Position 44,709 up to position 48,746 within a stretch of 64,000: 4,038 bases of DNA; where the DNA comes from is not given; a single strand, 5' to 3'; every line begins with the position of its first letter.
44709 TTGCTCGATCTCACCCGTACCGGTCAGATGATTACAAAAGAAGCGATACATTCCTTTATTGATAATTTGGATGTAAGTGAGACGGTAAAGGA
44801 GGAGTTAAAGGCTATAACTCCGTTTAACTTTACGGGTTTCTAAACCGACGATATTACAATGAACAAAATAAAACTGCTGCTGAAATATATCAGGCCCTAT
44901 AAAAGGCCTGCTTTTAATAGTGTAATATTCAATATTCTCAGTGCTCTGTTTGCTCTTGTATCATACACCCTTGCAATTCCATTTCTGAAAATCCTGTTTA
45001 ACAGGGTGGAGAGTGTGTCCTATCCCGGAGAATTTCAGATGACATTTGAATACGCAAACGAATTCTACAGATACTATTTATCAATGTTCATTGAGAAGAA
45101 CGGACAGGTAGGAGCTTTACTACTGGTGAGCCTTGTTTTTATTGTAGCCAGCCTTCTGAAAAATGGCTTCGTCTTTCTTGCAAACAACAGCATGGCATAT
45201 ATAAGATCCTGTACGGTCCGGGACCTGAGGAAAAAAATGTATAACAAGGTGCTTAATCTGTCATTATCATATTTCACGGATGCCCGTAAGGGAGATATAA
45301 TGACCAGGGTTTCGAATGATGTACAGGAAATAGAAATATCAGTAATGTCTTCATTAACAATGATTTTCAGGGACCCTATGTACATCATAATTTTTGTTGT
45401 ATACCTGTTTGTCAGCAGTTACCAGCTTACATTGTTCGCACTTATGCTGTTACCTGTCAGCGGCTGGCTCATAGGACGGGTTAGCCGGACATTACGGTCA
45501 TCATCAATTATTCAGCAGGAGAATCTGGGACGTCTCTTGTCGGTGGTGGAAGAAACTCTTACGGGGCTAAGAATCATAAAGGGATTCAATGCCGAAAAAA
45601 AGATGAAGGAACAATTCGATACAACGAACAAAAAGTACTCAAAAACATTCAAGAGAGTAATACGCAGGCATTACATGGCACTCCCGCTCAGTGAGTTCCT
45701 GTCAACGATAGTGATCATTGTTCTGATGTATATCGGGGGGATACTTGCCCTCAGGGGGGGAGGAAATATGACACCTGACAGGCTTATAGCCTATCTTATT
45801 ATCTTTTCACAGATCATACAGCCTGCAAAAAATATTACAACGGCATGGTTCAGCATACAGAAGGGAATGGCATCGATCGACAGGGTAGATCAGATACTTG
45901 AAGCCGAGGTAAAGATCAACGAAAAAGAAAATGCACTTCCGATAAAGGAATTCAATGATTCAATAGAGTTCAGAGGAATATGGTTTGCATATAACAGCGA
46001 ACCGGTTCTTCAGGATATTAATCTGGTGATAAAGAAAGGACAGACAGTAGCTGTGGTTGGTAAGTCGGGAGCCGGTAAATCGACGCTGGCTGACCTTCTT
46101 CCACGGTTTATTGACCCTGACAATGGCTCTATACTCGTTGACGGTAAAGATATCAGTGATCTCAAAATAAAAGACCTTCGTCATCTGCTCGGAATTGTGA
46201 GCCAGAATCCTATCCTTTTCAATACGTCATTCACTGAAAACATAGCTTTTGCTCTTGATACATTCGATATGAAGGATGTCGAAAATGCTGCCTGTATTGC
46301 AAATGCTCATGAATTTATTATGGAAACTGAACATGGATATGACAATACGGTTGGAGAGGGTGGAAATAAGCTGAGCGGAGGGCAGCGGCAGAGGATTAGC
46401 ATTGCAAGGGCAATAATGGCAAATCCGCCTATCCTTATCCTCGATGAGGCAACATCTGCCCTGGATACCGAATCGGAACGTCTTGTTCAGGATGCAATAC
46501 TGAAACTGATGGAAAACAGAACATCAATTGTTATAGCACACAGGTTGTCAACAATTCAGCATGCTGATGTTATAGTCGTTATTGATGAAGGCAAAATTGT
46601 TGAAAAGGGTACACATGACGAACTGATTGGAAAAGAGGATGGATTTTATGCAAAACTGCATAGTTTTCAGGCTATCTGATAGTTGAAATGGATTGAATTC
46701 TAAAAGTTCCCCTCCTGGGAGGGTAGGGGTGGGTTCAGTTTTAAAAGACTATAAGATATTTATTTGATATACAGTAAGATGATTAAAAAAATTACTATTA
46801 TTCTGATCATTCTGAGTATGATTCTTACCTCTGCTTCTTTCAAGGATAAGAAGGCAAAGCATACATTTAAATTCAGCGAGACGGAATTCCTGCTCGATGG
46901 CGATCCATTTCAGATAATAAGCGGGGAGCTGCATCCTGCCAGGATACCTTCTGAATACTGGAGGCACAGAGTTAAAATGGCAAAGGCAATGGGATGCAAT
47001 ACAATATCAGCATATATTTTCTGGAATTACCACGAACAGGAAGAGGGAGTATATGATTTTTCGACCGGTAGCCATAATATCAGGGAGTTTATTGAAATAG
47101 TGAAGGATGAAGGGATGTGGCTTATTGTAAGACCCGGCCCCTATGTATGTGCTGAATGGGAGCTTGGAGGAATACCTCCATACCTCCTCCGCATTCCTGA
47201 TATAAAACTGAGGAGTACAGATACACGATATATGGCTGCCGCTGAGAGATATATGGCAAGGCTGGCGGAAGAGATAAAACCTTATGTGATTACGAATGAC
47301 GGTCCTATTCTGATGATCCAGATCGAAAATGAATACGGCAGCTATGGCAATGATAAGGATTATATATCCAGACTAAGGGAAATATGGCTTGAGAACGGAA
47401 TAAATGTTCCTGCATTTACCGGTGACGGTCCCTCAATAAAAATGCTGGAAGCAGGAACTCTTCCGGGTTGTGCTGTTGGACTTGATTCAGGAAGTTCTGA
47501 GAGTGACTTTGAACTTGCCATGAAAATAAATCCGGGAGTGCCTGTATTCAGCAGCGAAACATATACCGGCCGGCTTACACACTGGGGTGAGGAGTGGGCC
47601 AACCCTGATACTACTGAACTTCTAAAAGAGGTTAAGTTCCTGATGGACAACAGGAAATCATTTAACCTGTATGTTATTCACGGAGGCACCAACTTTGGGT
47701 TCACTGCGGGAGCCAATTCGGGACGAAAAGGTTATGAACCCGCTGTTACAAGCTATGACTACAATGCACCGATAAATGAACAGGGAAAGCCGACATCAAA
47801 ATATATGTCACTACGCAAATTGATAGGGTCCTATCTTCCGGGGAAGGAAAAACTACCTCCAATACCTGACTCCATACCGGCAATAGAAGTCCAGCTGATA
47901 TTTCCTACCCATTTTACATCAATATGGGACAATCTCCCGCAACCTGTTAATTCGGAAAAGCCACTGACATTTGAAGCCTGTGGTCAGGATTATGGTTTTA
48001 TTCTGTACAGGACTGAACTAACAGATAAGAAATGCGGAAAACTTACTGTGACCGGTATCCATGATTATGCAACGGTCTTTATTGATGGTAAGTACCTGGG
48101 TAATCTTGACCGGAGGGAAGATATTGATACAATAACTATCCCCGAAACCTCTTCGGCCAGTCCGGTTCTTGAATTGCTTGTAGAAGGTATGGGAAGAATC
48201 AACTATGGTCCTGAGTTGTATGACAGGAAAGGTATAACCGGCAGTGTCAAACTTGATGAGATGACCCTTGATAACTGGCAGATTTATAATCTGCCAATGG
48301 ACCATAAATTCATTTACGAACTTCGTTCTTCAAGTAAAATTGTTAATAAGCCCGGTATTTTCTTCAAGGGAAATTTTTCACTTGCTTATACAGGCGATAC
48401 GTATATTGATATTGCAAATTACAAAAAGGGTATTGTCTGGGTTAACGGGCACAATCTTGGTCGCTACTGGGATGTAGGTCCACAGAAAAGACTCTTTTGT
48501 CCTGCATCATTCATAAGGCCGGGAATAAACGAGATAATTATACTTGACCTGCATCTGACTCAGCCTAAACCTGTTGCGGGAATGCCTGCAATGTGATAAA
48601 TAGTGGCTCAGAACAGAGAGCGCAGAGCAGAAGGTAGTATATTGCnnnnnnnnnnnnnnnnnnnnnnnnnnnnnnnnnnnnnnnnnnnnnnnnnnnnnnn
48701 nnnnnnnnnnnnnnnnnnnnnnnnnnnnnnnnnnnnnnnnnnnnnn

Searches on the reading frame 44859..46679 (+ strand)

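Call 41: search_protein_families(library=pfam, proteins=[window:44859-46679:+], max_evalue=0.00001)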
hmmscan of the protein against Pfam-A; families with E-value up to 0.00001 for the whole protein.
window:44859-46679:+ (606 aa): 3 families
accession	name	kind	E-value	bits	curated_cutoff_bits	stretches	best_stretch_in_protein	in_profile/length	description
PF00664.28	ABC_membrane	-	3.7e-39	135.5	28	1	74-322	26-273/274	ABC transporter transmembrane region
PF00005.33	ABC_tran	-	2.2e-33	116.2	25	1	384-533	1-137/137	ABC transporter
PF02463.25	SMC_N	-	3.4e-08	33.6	40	1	426-575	112-211/220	RecF/RecN/SMC N terminal domain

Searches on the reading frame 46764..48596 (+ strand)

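Call 41: search_protein_families(library=pfam, proteins=[window:46764-48596:+], max_evalue=0.00001)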
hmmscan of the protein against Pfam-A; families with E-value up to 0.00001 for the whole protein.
window:46764-48596:+ (610 aa): 4 families
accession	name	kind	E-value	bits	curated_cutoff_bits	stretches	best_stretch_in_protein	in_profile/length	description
PF01301.25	Glyco_hydro_35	-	5e-103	345.5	27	1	41-355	1-317/319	Glycosyl hydrolases family 35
PF21317.3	BetaGal_ABD_1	-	7.1e-32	110.1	27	1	400-510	1-112/113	Beta-galactosidase, first all-beta domain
PF21467.3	BetaGal_gal-bd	-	4.3e-20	72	27.3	1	532-589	2-62/62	Beta-galactosidase, galactose-binding domain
PF02449.21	Glyco_hydro_42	-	5e-07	29.8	21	1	57-205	3-151/376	Beta-galactosidase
